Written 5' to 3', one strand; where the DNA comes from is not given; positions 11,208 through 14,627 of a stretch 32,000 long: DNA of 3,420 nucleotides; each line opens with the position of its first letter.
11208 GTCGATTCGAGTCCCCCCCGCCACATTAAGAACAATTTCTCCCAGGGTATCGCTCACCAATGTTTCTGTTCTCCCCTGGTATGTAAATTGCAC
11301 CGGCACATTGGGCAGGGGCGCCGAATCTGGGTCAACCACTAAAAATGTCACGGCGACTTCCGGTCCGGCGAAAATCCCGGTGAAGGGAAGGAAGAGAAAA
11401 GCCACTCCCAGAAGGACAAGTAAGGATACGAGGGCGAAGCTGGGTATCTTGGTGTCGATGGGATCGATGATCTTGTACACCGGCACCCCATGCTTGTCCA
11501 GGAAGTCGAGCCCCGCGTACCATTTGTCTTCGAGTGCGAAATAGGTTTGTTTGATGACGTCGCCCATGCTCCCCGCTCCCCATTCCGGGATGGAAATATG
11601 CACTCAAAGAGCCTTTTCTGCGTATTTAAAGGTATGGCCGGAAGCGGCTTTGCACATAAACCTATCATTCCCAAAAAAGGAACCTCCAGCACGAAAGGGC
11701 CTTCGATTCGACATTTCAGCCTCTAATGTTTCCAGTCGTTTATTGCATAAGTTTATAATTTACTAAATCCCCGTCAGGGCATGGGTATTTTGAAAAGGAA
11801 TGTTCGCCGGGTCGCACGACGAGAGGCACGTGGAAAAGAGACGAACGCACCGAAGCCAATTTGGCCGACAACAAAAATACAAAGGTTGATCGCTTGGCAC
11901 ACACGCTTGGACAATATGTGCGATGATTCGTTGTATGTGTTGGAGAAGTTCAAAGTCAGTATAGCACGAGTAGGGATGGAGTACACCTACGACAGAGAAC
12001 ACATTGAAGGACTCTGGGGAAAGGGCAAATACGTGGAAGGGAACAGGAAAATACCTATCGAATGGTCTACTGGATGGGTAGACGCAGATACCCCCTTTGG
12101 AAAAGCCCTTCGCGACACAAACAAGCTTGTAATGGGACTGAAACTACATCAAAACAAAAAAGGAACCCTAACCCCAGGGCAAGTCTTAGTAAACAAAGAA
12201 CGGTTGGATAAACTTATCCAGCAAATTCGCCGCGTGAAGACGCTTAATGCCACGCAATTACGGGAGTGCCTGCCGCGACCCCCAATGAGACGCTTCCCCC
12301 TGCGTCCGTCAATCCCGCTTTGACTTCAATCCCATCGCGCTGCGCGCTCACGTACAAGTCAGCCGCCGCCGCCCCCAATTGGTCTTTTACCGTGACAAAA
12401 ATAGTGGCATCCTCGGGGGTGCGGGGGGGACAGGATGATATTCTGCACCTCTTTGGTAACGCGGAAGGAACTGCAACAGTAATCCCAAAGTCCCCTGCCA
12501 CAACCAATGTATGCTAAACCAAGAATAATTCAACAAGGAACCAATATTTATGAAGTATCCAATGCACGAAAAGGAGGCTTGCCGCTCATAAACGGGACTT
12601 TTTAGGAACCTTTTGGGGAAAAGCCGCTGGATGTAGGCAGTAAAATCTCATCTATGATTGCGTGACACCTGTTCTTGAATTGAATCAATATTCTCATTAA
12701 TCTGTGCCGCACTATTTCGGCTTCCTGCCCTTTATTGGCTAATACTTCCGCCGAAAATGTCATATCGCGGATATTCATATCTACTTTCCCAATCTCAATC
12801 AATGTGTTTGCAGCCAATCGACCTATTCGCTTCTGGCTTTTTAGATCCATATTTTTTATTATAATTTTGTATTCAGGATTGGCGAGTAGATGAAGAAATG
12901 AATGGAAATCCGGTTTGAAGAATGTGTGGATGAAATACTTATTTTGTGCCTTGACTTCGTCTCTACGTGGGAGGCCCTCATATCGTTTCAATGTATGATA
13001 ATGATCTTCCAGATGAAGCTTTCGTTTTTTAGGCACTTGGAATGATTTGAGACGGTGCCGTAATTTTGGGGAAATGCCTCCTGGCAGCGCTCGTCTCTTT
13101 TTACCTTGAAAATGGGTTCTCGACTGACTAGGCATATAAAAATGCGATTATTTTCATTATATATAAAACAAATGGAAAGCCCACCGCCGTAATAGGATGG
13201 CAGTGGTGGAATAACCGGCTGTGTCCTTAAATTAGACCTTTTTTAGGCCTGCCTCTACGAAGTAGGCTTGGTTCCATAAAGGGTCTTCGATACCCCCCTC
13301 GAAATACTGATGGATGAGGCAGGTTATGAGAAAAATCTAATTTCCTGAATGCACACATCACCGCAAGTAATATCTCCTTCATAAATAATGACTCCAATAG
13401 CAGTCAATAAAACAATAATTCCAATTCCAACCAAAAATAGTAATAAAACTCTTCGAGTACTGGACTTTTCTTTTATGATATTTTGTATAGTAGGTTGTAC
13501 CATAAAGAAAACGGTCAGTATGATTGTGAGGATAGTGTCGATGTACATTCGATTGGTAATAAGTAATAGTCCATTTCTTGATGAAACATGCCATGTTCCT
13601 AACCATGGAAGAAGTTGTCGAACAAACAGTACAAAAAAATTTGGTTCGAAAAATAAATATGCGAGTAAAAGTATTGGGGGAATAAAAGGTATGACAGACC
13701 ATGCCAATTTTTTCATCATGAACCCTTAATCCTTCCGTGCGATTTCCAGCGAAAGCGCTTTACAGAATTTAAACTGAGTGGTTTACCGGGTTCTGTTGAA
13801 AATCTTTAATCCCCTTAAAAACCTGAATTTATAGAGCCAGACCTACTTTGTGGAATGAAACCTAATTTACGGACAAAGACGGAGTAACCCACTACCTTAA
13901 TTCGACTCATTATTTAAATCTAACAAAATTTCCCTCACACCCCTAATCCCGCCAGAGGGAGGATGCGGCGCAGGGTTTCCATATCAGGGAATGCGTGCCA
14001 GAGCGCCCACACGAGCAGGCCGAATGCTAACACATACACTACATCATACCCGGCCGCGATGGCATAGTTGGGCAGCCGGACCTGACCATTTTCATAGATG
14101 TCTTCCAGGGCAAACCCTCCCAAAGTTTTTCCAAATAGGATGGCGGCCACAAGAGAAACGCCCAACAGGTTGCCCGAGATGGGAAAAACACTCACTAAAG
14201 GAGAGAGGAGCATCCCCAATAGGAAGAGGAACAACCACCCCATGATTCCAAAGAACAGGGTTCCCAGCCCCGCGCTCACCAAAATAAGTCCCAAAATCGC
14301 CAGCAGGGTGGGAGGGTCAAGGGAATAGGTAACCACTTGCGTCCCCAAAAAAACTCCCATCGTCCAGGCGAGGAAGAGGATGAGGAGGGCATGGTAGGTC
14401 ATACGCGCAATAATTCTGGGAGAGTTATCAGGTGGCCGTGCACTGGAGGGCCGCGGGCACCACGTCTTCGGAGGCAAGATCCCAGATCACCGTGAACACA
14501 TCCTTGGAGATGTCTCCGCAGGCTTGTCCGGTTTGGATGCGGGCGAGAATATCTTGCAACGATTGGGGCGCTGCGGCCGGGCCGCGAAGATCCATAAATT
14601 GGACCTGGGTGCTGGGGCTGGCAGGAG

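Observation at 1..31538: Array of four divergent ~2,500-aa signal-anchored giant paralogs, the three complete ones each followed by a different small accessory gene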

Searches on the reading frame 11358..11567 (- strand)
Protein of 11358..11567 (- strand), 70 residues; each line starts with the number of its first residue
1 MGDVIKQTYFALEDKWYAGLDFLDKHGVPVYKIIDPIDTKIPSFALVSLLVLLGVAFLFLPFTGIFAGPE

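Call 99: search_protein_families(library=pfam, proteins=[window:11358-11567:-], max_evalue=10)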
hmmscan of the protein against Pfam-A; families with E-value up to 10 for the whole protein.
seq(70 aa): 0 families

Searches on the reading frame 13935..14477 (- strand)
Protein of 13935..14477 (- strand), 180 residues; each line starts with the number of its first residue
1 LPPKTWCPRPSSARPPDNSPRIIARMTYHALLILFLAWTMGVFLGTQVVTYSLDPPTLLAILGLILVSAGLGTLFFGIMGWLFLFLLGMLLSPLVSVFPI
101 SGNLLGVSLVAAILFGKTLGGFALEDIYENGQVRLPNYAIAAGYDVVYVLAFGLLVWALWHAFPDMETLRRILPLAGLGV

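Call 6: search_protein_families(library=pfam, proteins=[window:13935-14477:-], max_evalue=0.1)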
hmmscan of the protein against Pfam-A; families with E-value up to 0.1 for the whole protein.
window:13935-14477:- (180 aa): 0 families

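Call 8: search_protein_families(library=ncbifam, proteins=[window:13935-14477:-], max_evalue=0.01)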
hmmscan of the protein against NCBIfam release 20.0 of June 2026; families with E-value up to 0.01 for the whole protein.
window:13935-14477:- (180 aa): 0 families

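Call 93: search_protein_families(library=phrogs, proteins=[window:13935-14402:-], max_evalue=0.01)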
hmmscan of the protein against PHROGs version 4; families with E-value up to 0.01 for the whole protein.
window:13935-14402:- (155 aa): 0 families

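Call 99: search_protein_families(library=pfam, proteins=[window:13938-14402:-], max_evalue=10)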
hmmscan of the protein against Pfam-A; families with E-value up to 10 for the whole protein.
seq(155 aa): 1 family
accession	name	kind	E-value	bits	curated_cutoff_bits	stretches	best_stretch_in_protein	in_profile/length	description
PF20556.3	DUF6768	-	1.1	9.4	27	1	116-147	44-75/123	Family of unknown function (DUF6768)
